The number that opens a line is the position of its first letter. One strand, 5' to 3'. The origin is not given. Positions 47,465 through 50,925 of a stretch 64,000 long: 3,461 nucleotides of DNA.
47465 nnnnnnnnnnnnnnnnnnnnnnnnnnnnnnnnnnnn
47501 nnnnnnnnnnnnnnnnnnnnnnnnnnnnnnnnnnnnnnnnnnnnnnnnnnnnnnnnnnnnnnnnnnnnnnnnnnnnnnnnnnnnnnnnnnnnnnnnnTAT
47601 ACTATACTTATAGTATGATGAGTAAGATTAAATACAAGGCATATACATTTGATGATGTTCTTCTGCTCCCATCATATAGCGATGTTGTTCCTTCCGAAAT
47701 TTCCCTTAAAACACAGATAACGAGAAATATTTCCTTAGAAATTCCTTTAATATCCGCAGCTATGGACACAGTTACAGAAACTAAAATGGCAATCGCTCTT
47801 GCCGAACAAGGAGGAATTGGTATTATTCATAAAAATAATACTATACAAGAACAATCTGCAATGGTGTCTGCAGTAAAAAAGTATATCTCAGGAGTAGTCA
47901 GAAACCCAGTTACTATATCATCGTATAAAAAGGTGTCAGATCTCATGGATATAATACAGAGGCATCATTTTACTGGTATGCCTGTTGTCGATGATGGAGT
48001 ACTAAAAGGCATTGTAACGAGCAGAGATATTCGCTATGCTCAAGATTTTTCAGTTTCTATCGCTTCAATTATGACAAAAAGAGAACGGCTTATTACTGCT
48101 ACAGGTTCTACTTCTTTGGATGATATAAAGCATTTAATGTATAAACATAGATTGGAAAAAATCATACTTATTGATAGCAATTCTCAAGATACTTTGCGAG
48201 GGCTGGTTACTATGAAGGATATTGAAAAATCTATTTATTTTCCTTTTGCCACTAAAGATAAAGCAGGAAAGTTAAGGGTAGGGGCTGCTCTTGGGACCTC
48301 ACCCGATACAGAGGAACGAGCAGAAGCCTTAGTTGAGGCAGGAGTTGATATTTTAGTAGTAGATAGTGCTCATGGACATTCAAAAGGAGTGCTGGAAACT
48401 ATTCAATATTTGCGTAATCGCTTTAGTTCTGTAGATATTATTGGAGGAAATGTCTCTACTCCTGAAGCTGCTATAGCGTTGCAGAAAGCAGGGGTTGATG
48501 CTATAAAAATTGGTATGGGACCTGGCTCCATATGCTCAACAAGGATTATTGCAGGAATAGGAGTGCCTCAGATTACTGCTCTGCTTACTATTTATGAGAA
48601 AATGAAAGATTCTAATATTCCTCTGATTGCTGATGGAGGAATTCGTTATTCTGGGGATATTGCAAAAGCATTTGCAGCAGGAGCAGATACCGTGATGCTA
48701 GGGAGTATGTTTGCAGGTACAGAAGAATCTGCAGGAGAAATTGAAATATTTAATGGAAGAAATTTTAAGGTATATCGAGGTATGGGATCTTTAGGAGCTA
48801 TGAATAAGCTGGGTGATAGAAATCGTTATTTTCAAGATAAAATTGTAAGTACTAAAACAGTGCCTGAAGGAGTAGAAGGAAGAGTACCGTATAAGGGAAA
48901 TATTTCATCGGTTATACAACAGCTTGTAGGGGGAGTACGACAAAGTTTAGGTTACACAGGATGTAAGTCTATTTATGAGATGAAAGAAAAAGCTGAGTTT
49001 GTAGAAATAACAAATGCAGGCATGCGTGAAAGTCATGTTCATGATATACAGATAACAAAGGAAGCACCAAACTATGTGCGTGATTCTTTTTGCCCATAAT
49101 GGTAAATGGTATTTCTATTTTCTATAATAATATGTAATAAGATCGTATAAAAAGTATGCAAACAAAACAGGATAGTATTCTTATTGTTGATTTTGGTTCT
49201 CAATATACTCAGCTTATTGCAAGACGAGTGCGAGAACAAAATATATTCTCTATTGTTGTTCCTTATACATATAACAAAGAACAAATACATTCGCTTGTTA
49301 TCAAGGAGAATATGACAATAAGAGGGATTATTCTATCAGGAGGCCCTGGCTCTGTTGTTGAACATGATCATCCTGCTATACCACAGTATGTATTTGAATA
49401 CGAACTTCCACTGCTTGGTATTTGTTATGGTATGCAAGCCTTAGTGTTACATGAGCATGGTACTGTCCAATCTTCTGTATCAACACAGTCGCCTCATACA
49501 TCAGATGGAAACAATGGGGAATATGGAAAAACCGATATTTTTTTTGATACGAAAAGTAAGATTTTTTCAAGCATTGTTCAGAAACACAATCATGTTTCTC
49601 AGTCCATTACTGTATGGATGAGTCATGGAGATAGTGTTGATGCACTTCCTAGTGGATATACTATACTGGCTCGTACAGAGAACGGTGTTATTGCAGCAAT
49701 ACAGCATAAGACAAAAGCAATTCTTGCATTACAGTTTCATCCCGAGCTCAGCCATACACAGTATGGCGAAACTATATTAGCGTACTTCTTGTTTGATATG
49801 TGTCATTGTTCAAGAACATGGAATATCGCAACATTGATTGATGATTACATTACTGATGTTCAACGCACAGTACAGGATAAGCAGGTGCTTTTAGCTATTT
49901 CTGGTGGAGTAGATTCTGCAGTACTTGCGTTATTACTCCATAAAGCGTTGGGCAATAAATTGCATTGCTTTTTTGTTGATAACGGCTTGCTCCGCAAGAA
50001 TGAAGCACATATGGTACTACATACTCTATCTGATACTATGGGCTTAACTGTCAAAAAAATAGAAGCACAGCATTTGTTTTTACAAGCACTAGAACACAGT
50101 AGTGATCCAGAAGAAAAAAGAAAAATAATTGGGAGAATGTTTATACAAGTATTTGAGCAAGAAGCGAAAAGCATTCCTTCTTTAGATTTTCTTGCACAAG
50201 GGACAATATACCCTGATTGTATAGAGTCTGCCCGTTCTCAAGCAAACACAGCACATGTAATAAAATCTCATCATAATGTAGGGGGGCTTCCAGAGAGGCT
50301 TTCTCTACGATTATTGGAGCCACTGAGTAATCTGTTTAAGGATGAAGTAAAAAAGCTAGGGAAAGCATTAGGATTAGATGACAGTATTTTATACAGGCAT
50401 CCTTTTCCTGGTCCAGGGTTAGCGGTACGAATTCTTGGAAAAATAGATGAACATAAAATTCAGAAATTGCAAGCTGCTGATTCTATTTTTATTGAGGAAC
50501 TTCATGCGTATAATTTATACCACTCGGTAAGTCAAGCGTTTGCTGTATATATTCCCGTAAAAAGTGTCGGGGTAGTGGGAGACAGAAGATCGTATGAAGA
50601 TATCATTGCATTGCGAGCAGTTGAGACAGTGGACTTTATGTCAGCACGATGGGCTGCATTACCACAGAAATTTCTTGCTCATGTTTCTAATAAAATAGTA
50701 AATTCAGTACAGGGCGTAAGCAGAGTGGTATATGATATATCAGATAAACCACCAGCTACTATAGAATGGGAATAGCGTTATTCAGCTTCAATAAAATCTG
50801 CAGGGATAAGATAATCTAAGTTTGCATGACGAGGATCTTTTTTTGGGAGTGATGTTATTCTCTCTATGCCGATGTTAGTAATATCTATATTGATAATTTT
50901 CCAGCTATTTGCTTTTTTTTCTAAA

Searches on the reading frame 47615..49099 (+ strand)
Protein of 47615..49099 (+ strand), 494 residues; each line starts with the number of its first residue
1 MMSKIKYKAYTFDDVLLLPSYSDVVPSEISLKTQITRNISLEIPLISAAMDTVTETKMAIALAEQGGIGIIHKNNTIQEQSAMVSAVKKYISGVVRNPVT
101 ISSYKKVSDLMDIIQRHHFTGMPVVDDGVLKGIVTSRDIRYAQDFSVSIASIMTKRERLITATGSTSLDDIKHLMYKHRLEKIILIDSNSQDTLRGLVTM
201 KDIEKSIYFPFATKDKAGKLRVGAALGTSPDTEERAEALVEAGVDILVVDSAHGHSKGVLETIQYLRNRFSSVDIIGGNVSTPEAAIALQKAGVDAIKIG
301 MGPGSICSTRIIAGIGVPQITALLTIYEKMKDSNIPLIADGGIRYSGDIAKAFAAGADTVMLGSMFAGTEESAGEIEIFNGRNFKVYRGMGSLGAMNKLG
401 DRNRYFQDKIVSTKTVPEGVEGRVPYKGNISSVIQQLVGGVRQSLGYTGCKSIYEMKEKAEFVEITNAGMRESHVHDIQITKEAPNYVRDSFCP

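Call 72: search_protein_families(library=pfam, proteins=[window:47615-49099:+], max_evalue=0.00001)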
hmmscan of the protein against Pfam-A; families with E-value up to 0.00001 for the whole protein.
window:47615-49099:+ (494 aa): 6 families
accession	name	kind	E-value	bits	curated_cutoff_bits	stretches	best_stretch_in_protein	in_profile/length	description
PF00478.31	IMPDH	-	1.1e-155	518.3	25.6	1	9-476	1-345/345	IMP dehydrogenase / GMP reductase domain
PF00571.33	CBS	-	5e-18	65.6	24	1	95-142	6-54/57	CBS domain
PF01070.24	FMN_dh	-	2.5e-10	40.4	24.9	1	262-367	209-306/350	FMN-dependent dehydrogenase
PF03060.21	NMO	-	3.6e-10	40.2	28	1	279-373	142-232/331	Nitronate monooxygenase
PF01645.23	Glu_synthase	-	3.7e-06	26.8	20.4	1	281-364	216-305/369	Conserved region in glutamate synthase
PF00977.27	His_biosynth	-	6.8e-06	26.1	23.6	0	326-367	65-106/228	Histidine biosynthesis protein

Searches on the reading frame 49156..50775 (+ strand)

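Call 72: search_protein_families(library=pfam, proteins=[window:49156-50775:+], max_evalue=0.00001)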
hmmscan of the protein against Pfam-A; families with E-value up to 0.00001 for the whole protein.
window:49156-50775:+ (539 aa): 4 families
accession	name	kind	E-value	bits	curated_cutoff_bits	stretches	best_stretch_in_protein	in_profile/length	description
PF00117.34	GATase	-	3e-41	141.6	22.8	1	9-214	1-189/190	Glutamine amidotransferase class-I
PF00958.27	GMP_synt_C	-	1.5e-39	134.3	27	1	447-538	1-92/92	GMP synthase C terminal domain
PF07722.19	Peptidase_C26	-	3.6e-15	56.8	20.5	1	78-197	100-219/219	Peptidase C26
PF02540.23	NAD_synthase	-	9.9e-09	35.1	21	0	228-308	5-85/242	NAD synthase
